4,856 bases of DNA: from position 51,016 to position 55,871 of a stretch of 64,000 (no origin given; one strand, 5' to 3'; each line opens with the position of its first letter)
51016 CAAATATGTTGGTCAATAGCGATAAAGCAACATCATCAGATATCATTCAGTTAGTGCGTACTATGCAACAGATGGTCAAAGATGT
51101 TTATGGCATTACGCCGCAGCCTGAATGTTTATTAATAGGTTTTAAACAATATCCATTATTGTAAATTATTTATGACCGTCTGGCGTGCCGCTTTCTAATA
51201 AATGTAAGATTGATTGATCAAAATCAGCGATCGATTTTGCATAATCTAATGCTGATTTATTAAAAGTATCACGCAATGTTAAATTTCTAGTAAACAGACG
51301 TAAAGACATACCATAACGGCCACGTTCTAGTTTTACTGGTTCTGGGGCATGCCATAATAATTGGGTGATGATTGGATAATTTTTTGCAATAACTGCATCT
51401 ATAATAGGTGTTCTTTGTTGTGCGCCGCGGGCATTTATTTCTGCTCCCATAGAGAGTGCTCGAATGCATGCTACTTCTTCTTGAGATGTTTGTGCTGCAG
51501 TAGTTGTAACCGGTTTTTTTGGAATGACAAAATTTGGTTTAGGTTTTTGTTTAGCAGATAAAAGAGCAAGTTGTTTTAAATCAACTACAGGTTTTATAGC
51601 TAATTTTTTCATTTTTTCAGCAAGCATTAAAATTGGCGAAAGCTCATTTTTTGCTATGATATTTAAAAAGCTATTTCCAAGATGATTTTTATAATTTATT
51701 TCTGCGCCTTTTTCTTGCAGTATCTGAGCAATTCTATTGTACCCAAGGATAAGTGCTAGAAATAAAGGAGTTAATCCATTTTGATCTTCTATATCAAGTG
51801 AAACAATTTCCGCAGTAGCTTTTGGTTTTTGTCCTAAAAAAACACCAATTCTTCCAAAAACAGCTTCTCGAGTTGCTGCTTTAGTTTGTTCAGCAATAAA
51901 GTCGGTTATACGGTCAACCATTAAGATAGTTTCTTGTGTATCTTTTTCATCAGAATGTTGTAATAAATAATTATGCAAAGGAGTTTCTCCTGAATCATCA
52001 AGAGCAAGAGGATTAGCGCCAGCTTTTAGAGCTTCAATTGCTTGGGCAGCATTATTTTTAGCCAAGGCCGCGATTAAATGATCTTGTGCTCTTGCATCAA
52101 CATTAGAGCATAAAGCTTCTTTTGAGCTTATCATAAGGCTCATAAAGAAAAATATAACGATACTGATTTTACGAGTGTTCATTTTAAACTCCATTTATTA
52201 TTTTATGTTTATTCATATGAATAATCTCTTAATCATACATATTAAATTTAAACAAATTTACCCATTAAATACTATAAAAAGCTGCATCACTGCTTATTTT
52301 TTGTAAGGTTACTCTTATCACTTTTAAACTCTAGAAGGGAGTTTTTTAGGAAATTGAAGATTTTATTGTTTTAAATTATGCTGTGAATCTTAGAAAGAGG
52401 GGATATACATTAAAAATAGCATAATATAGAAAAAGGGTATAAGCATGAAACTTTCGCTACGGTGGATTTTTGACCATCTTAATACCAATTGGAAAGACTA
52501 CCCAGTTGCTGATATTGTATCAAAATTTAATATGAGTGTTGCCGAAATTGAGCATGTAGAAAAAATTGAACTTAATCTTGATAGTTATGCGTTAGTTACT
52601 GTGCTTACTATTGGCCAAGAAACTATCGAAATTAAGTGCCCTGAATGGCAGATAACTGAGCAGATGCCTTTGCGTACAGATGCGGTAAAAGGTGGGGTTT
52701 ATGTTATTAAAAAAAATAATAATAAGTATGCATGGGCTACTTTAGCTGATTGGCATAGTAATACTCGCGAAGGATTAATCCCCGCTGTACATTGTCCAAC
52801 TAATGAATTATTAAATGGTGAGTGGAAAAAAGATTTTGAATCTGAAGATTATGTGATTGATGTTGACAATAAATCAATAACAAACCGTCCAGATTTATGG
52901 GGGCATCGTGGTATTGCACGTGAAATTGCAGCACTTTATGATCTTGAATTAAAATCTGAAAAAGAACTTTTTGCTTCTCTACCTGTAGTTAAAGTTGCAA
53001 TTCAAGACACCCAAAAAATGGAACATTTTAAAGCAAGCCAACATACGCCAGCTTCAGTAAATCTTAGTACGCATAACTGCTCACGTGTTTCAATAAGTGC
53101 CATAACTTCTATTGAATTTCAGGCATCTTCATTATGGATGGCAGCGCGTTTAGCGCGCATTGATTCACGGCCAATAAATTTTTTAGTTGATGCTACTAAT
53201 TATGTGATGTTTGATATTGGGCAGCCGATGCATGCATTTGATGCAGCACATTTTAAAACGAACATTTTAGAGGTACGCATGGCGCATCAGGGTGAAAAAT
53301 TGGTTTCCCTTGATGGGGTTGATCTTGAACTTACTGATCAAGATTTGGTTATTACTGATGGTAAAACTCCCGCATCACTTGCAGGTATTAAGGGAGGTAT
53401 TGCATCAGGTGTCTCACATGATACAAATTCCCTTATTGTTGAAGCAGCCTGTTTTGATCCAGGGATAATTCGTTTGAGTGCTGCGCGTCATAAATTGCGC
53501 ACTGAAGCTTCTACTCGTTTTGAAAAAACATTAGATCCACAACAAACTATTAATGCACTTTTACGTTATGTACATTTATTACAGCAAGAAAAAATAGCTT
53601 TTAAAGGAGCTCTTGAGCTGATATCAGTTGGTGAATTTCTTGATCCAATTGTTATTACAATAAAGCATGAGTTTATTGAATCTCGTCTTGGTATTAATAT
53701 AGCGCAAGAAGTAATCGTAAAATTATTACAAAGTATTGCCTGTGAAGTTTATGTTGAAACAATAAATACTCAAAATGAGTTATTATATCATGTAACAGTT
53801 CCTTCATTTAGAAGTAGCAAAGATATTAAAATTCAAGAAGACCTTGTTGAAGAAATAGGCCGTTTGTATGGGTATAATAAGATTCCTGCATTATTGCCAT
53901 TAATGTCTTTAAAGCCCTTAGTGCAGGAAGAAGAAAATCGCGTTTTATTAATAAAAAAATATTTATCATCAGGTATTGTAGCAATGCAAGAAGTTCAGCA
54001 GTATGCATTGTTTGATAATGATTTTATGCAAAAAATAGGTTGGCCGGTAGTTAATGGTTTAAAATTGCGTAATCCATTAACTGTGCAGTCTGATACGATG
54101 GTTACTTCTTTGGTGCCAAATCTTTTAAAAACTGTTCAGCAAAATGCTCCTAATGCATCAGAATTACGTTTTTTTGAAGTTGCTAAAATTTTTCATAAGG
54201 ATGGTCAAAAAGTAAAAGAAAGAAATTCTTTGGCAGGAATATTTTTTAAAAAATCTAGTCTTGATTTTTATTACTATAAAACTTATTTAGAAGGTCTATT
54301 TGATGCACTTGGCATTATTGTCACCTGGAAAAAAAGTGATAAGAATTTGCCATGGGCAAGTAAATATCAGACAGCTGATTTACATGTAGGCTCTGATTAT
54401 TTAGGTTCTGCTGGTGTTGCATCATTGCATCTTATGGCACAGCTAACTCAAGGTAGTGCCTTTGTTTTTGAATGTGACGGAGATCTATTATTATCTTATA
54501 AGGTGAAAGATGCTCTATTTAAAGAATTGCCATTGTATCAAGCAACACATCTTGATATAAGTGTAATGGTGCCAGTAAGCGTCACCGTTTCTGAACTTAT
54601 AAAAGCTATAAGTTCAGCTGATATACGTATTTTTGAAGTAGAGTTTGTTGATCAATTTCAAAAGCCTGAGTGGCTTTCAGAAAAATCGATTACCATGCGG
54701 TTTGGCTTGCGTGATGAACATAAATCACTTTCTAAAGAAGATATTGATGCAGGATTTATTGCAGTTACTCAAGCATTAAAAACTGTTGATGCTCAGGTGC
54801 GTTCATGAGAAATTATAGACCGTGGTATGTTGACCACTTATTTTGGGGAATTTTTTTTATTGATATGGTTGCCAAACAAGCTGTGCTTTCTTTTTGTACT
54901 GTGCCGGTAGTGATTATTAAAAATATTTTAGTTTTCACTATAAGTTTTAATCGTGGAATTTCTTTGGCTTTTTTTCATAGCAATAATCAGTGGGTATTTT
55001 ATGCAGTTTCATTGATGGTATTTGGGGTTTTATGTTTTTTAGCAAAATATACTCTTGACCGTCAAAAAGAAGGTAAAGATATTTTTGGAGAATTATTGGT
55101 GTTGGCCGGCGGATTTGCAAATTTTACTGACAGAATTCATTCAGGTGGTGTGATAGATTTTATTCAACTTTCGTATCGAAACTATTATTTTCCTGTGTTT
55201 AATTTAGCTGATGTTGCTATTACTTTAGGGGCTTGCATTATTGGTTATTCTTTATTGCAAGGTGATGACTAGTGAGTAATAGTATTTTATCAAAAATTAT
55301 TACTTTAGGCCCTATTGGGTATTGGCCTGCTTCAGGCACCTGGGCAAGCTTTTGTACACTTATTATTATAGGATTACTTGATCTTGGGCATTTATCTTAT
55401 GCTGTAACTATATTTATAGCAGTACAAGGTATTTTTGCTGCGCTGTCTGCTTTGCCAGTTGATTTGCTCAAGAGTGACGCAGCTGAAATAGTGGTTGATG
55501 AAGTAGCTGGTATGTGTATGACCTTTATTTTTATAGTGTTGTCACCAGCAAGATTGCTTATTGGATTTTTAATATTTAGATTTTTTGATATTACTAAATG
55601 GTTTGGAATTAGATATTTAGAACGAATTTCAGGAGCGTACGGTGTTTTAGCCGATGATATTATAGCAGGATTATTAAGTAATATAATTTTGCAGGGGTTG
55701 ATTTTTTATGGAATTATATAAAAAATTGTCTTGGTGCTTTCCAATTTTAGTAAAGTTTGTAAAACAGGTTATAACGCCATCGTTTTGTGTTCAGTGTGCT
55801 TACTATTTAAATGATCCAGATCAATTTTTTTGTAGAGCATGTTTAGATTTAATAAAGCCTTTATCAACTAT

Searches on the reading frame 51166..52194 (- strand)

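Call 26: search_protein_families(library=pfam, proteins=[window:51166-52194:-], max_evalue=0.00001)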
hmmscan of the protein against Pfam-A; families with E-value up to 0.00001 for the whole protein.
window:51166-52194:- (342 aa): 4 families
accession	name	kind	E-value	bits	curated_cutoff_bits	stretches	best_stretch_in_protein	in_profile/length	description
PF12796.13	Ank_2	-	6.4e-11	43.1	27.3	0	134-170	56-90/90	Ankyrin repeats (3 copies)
PF00023.36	Ank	-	4.8e-08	33.3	21.1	0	139-170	1-32/33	Ankyrin repeat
PF13637.12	Ank_4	-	3.3e-07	30.9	22.7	0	55-75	15-36/50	Ankyrin repeats (many copies)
PF13857.12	Ank_5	-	6.6e-06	26.8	27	0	132-175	8-51/56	Ankyrin repeats (many copies)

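Call 74: search_protein_families(library=ncbifam, proteins=[window:51166-52194:-], max_evalue=0.01)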
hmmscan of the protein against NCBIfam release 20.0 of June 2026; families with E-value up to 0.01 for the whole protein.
window:51166-52194:- (342 aa): 4 families
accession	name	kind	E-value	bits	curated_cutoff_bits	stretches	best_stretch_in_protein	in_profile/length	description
NF043029.1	T4SS_AnkY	equivalog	4.3e-08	32.1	600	1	130-184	481-535/543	Dot/Icm T4SS effector AnkY/LegA9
NF041931.2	MzaA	equivalog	3.4e-05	22.9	800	1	133-240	28-135/726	MZA anti-phage system associated sigma-70 family RNA polymerase sigma factor MzaA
NF043028.1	T4SS_AnkX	equivalog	0.00015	20.1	1400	1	57-198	580-711/938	Dot/Icm T4SS effector AnkN/AnkX/LegA8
NF043023.1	T4SS_AnkH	equivalog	0.00032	19.5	600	0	132-184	24-76/467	Dot/Icm T4SS effector AnkH/LegA3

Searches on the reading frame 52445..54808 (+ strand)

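Call 26: search_protein_families(library=pfam, proteins=[window:52445-54808:+], max_evalue=0.00001)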
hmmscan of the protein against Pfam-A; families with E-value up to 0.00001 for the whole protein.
window:52445-54808:+ (787 aa): 4 families
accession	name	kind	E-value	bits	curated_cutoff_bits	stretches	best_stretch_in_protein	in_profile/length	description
PF03483.22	B3_4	-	9.5e-53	178.8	29.3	1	212-381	2-171/174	B3/4 domain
PF17759.6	tRNA_synthFbeta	-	5.5e-26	91.8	22.4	1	480-677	1-212/214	Phenylalanyl tRNA synthetase beta chain CLM domain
PF03484.21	B5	-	8.3e-17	61.6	28.6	1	404-477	1-67/67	tRNA synthetase B5 domain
PF03147.19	FDX-ACB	-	3.9e-11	43.7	31.1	1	697-786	2-94/94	Ferredoxin-fold anticodon binding domain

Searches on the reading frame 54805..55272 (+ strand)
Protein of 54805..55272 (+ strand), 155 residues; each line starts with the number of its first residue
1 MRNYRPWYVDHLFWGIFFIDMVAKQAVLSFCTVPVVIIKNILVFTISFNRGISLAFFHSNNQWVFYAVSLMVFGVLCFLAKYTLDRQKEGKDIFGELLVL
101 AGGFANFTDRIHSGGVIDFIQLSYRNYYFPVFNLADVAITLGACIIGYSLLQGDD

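Call 26: search_protein_families(library=pfam, proteins=[window:54805-55272:+], max_evalue=0.00001)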
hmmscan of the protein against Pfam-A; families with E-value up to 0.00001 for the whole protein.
window:54805-55272:+ (155 aa): 1 family
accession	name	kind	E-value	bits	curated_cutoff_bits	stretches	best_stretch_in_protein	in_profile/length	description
PF01252.23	Peptidase_A8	-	7.4e-26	91.5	25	1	15-150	4-140/142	Signal peptidase (SPase) II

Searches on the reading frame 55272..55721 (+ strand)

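Call 26: search_protein_families(library=pfam, proteins=[window:55272-55721:+], max_evalue=0.00001)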
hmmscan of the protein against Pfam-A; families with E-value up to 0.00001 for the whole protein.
window:55272-55721:+ (149 aa): 1 family
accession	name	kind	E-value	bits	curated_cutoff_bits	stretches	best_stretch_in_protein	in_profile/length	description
PF04608.18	PgpA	-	2.8e-28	99.1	28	1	10-143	3-140/141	Phosphatidylglycerophosphatase A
